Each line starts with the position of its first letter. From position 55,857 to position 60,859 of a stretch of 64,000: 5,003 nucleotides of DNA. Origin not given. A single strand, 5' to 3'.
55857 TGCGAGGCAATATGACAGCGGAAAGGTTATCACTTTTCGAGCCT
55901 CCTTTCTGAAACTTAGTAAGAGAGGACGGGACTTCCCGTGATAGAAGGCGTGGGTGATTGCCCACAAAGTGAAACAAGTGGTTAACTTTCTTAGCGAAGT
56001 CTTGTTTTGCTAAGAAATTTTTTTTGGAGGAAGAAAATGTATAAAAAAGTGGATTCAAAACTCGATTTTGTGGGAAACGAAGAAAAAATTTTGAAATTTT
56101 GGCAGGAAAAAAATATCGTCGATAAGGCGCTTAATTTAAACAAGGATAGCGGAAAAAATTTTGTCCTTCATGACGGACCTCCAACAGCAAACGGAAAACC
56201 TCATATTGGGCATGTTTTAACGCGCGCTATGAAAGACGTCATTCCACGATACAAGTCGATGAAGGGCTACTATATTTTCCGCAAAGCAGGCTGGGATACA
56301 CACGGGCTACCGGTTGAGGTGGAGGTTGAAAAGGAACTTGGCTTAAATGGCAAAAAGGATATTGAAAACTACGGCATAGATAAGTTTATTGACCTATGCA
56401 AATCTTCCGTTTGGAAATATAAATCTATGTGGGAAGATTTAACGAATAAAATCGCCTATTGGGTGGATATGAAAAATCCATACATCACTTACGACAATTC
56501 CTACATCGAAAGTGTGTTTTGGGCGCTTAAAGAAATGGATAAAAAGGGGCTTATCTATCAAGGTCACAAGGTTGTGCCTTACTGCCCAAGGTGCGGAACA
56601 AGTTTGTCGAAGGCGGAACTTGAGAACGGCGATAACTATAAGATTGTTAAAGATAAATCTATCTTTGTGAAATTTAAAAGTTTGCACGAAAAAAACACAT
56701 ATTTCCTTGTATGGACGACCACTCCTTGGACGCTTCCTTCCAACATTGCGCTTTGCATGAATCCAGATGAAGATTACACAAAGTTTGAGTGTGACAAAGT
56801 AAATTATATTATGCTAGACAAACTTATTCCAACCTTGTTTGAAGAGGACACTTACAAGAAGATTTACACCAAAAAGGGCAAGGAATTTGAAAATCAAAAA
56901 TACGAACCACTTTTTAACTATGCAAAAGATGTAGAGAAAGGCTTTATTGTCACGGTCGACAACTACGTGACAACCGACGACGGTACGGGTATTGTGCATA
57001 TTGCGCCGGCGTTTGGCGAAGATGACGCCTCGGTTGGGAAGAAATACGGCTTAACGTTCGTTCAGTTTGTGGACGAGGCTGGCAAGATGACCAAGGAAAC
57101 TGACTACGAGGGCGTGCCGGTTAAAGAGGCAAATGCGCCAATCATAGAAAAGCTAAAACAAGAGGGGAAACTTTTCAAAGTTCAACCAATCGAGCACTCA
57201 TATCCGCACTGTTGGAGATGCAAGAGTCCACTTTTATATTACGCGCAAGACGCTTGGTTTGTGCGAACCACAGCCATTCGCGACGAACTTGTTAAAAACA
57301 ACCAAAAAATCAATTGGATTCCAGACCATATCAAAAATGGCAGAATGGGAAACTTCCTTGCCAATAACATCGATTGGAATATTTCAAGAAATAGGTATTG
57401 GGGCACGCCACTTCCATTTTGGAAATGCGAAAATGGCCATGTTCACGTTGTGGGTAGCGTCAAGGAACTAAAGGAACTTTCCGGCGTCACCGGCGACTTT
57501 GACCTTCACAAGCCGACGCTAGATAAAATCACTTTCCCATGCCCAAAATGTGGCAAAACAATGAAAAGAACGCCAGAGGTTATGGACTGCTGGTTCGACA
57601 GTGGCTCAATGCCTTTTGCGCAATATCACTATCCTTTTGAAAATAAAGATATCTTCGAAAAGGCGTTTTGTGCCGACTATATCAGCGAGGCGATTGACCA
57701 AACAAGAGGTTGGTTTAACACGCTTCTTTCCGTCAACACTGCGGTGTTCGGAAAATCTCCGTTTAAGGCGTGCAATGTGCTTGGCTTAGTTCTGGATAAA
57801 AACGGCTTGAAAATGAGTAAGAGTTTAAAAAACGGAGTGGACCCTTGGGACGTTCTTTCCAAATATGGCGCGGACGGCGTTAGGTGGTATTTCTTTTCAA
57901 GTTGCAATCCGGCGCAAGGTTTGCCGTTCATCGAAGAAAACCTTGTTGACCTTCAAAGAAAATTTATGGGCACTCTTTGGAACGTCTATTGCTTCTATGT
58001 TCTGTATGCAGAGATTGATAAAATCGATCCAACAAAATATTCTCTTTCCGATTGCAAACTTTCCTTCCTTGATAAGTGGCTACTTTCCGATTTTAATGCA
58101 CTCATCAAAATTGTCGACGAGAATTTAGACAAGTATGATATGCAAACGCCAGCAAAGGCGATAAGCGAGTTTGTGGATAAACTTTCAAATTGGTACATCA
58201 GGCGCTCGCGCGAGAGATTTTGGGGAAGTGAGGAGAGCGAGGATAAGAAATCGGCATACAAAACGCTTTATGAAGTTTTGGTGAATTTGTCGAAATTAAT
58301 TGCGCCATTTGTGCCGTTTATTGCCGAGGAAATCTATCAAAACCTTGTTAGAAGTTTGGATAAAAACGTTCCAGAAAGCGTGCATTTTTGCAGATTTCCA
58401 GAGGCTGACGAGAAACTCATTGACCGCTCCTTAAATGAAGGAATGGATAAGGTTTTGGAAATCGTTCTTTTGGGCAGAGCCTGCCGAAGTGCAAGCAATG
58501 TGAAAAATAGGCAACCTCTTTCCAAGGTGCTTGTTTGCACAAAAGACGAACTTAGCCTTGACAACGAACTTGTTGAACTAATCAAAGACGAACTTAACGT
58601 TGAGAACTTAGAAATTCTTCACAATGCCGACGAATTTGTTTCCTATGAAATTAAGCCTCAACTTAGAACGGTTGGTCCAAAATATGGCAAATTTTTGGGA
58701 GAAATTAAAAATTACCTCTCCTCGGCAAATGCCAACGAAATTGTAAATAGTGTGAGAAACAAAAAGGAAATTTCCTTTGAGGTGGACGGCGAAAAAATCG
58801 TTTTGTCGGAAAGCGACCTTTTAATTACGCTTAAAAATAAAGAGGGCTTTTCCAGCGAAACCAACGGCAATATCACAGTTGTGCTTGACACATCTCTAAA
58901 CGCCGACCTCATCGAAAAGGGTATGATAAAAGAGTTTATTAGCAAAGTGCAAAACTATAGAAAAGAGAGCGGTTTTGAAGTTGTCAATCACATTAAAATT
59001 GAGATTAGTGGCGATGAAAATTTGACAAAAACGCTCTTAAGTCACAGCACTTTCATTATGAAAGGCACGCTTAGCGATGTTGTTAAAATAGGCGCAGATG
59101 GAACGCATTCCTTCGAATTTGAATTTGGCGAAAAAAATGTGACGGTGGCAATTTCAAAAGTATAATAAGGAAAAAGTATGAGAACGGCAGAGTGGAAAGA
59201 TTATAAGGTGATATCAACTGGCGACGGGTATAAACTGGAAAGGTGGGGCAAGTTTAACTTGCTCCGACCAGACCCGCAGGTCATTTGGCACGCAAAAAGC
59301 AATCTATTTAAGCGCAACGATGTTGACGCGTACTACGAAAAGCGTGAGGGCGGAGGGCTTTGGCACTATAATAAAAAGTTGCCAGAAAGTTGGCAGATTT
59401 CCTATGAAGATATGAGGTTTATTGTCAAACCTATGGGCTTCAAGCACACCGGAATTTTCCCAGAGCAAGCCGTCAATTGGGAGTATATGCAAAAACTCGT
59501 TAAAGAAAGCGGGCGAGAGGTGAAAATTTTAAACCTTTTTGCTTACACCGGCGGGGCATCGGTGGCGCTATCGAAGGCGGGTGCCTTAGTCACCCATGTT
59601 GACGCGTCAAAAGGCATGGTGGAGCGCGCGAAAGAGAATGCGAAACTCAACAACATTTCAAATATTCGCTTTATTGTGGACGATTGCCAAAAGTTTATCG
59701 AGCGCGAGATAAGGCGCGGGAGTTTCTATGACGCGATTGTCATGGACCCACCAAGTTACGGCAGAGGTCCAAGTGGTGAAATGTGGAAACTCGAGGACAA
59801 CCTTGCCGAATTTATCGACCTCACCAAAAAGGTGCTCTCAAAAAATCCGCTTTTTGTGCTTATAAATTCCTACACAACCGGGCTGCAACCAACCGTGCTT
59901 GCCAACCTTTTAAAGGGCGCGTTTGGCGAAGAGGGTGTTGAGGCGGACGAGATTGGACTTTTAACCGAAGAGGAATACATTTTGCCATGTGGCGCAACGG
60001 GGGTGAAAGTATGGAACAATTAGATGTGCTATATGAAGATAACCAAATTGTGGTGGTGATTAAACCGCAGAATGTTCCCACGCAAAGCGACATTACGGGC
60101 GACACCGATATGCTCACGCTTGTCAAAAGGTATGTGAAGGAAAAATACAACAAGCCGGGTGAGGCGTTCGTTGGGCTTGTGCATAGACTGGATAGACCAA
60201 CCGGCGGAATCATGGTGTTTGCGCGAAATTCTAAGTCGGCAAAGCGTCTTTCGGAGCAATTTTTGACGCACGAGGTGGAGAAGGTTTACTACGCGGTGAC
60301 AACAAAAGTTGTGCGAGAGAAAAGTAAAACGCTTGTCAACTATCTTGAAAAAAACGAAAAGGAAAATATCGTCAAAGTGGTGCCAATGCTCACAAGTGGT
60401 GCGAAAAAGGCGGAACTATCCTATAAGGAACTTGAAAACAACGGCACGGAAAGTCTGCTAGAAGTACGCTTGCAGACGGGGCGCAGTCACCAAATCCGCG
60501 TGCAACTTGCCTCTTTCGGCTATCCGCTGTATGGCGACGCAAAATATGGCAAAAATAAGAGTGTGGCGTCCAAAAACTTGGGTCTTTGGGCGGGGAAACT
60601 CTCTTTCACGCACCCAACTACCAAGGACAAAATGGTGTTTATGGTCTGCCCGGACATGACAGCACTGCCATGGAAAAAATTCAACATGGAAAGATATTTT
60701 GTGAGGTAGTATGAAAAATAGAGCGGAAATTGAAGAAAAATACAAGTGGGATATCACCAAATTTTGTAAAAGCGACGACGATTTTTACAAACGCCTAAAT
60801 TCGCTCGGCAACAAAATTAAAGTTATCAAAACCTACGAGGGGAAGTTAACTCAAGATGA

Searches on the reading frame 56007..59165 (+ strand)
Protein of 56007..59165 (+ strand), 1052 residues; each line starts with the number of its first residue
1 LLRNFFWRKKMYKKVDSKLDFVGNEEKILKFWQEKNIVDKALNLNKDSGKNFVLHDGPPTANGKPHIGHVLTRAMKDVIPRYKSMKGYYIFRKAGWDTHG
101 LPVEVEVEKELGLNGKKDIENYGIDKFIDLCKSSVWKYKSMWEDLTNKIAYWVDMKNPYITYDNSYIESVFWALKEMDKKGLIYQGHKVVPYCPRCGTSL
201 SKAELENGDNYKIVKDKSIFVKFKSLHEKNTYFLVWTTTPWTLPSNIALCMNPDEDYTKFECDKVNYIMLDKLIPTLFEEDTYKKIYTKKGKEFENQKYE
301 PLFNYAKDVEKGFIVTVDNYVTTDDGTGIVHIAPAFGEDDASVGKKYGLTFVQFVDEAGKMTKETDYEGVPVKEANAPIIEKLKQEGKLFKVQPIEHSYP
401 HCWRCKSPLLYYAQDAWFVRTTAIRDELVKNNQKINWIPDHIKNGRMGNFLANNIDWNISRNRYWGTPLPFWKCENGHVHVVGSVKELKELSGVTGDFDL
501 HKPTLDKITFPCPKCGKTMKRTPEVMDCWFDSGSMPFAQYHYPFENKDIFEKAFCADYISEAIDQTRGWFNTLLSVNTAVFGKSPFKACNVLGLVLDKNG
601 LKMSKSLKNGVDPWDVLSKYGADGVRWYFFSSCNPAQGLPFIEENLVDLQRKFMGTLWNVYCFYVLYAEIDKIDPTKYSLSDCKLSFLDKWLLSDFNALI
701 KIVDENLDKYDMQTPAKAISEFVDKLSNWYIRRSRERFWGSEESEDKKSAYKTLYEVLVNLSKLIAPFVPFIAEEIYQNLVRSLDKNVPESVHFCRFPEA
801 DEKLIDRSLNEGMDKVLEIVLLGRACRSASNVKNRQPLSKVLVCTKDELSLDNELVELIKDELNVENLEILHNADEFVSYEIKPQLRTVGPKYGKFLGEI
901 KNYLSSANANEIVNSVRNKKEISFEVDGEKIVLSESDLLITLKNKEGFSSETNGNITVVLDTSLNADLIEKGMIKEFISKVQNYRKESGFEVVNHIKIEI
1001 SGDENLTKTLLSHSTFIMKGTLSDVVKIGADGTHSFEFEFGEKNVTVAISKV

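Call 79: search_protein_families(library=pfam, proteins=[window:56007-59165:+], max_evalue=0.00001)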
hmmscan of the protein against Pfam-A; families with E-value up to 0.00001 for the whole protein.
window:56007-59165:+ (1052 aa): 4 families
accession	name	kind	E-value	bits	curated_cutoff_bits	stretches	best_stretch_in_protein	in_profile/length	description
PF00133.28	tRNA-synt_1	-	8.7e-125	417.1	22.7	1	27-632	1-405/414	tRNA synthetases class I (I, L, M and V)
PF19302.4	DUF5915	-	2.4e-48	164.7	27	1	857-1052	2-195/195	Domain of unknown function (DUF5915)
PF08264.19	Anticodon_1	-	1.8e-37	128.9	25.1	1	689-841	1-147/148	Anticodon-binding domain of tRNA ligase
PF09334.17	tRNA-synt_1g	-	9.7e-20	71.1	20.1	1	60-204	9-134/391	tRNA synthetases class I (M)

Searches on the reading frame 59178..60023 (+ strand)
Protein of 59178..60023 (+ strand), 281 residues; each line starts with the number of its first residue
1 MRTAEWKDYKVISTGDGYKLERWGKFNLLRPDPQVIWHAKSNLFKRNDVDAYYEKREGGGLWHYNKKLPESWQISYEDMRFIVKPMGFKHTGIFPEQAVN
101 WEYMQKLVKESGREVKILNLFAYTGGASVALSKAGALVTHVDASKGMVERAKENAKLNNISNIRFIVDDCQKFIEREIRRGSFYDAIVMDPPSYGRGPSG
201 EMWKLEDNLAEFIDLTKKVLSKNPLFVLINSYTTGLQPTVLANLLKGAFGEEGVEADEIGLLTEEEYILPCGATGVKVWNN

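Call 79: search_protein_families(library=pfam, proteins=[window:59178-60023:+], max_evalue=0.00001)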
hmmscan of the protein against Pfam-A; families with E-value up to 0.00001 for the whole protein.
window:59178-60023:+ (281 aa): 4 families
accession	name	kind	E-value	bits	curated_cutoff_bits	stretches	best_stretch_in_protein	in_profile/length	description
PF10672.15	Methyltrans_SAM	-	1e-14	54.9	27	1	68-197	82-209/286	S-adenosylmethionine-dependent methyltransferase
PF13649.12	Methyltransf_25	-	1.6e-06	29.2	27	1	118-174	2-59/97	Methyltransferase domain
PF03602.21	Cons_hypoth95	-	5.5e-06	26.6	24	1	108-192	36-122/182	Conserved hypothetical protein 95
PF13847.12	Methyltransf_31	-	5.6e-06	26.5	27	1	116-231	6-112/145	Methyltransferase domain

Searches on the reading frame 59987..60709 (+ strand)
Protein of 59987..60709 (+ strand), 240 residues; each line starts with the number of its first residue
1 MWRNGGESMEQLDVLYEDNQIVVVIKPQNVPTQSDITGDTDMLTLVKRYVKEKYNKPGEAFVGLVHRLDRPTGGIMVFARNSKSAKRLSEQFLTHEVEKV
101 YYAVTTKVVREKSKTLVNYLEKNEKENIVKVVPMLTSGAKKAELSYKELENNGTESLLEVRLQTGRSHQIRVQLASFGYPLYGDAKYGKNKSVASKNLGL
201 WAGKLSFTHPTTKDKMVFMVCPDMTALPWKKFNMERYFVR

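Call 79: search_protein_families(library=pfam, proteins=[window:59987-60709:+], max_evalue=0.00001)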
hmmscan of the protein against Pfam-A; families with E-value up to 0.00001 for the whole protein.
window:59987-60709:+ (240 aa): 1 family
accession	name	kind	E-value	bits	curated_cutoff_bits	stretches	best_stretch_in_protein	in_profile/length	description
PF00849.27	PseudoU_synth_2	-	7.8e-32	111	26.8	1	21-176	2-152/152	RNA pseudouridylate synthase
